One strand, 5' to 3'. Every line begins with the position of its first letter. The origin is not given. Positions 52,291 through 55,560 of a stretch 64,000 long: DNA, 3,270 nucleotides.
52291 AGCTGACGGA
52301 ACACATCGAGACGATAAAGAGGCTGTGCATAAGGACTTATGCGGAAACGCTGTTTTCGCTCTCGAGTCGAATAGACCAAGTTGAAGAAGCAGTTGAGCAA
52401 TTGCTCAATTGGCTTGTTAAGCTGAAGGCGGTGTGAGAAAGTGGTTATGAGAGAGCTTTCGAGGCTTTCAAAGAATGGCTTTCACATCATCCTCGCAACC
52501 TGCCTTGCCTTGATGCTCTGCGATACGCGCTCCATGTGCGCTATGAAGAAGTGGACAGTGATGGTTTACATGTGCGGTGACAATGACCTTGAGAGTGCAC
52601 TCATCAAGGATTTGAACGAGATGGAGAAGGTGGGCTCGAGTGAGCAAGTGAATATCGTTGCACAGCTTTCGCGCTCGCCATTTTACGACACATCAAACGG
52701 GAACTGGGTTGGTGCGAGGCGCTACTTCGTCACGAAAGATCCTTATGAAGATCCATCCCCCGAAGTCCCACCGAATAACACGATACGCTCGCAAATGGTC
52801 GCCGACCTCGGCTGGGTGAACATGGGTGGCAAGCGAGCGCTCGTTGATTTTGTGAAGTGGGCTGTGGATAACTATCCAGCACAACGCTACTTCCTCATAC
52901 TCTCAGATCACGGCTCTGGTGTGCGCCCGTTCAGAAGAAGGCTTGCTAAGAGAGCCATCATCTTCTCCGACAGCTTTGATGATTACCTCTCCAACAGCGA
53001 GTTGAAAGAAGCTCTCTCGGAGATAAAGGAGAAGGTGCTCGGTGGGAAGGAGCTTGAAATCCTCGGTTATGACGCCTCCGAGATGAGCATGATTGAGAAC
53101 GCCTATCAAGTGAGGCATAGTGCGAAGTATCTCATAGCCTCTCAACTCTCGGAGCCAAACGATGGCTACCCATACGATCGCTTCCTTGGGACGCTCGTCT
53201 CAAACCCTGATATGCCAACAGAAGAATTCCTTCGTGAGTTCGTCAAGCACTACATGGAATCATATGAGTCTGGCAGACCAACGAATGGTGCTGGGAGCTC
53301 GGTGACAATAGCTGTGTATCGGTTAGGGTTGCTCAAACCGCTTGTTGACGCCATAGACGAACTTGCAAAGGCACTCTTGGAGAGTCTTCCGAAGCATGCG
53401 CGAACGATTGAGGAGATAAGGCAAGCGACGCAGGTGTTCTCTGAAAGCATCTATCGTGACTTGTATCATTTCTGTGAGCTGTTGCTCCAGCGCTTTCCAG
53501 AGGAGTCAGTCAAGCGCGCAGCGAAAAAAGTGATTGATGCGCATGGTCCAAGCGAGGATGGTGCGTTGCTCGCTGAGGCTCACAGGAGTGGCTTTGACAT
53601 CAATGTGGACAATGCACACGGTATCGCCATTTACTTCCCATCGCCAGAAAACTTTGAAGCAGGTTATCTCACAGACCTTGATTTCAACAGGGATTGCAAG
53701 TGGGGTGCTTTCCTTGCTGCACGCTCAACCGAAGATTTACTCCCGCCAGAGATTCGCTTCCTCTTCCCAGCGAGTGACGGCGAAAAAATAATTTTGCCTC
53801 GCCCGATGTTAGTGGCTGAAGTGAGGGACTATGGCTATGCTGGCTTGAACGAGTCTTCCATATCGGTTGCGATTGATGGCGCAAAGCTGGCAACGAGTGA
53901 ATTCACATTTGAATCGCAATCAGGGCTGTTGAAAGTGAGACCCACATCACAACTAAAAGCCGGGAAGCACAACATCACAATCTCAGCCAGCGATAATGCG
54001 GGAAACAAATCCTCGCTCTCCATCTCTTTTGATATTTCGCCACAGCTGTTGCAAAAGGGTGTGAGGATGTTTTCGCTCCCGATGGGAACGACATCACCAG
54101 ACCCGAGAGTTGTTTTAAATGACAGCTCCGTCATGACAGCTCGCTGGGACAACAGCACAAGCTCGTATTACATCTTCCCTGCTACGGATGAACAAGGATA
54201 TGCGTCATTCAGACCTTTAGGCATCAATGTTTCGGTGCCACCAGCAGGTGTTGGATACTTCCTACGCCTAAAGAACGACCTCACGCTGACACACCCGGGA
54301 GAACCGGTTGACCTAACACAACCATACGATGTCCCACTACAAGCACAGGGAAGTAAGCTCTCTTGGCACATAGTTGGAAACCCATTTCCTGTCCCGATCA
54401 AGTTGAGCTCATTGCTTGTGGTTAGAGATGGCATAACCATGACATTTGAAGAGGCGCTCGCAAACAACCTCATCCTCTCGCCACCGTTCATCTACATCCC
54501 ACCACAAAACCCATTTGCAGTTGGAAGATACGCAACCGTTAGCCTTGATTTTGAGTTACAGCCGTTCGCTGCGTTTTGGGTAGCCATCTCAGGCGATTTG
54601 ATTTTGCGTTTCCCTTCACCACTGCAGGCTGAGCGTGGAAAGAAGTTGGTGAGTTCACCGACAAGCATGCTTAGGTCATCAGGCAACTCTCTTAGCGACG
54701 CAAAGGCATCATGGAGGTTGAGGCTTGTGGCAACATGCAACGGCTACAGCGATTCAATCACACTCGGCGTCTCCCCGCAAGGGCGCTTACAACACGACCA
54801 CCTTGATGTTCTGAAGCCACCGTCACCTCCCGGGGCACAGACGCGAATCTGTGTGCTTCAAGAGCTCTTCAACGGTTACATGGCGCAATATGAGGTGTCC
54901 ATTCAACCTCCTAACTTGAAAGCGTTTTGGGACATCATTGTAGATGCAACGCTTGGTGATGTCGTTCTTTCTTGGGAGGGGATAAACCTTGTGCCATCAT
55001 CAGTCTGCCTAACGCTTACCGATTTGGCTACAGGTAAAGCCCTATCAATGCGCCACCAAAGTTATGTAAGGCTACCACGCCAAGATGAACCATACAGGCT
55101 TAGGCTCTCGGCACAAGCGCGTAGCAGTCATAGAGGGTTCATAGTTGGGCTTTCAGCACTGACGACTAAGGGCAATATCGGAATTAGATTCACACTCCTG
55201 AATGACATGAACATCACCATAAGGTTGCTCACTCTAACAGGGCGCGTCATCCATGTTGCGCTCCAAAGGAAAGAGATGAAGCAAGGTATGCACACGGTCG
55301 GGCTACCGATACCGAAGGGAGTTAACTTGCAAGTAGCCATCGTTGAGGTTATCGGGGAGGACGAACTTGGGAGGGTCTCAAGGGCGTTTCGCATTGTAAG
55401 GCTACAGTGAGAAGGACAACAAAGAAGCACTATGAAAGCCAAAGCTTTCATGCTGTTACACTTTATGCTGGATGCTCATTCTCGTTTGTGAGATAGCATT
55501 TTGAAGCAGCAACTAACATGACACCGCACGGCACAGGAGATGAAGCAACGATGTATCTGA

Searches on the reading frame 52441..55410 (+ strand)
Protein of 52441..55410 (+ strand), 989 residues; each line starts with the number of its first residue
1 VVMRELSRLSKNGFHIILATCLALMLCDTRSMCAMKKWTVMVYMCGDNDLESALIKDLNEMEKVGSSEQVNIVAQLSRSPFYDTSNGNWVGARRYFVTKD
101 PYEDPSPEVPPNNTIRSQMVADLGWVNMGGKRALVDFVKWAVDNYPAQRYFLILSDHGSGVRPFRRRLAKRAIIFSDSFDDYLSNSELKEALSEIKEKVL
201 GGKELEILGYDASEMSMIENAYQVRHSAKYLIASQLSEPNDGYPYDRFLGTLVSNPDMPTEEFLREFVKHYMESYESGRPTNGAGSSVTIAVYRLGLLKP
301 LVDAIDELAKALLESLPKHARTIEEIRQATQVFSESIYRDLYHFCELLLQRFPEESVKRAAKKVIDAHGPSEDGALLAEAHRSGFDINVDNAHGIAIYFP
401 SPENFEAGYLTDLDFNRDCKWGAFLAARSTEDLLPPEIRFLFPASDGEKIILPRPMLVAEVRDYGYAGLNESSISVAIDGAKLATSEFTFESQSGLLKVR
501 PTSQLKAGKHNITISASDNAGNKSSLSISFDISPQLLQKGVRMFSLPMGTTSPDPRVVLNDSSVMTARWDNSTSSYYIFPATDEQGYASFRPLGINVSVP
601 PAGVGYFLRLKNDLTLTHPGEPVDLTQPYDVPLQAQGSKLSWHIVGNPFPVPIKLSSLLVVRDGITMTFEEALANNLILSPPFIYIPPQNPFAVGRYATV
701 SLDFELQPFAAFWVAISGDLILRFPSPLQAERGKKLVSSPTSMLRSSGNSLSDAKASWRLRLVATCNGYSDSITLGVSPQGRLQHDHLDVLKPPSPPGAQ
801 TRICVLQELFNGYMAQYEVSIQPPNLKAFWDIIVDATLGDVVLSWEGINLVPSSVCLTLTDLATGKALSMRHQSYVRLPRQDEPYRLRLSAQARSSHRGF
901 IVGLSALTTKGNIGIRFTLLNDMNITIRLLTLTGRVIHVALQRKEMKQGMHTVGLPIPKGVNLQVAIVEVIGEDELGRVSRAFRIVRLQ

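Call 22: search_protein_families(library=pfam, proteins=[window:52441-55410:+], max_evalue=0.00001)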
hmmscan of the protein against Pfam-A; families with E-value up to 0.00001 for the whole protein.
window:52441-55410:+ (989 aa): 1 family
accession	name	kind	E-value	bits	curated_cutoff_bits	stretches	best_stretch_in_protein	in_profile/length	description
PF03415.19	Peptidase_C11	-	2e-41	143.2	25.8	1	42-423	1-354/359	Clostripain family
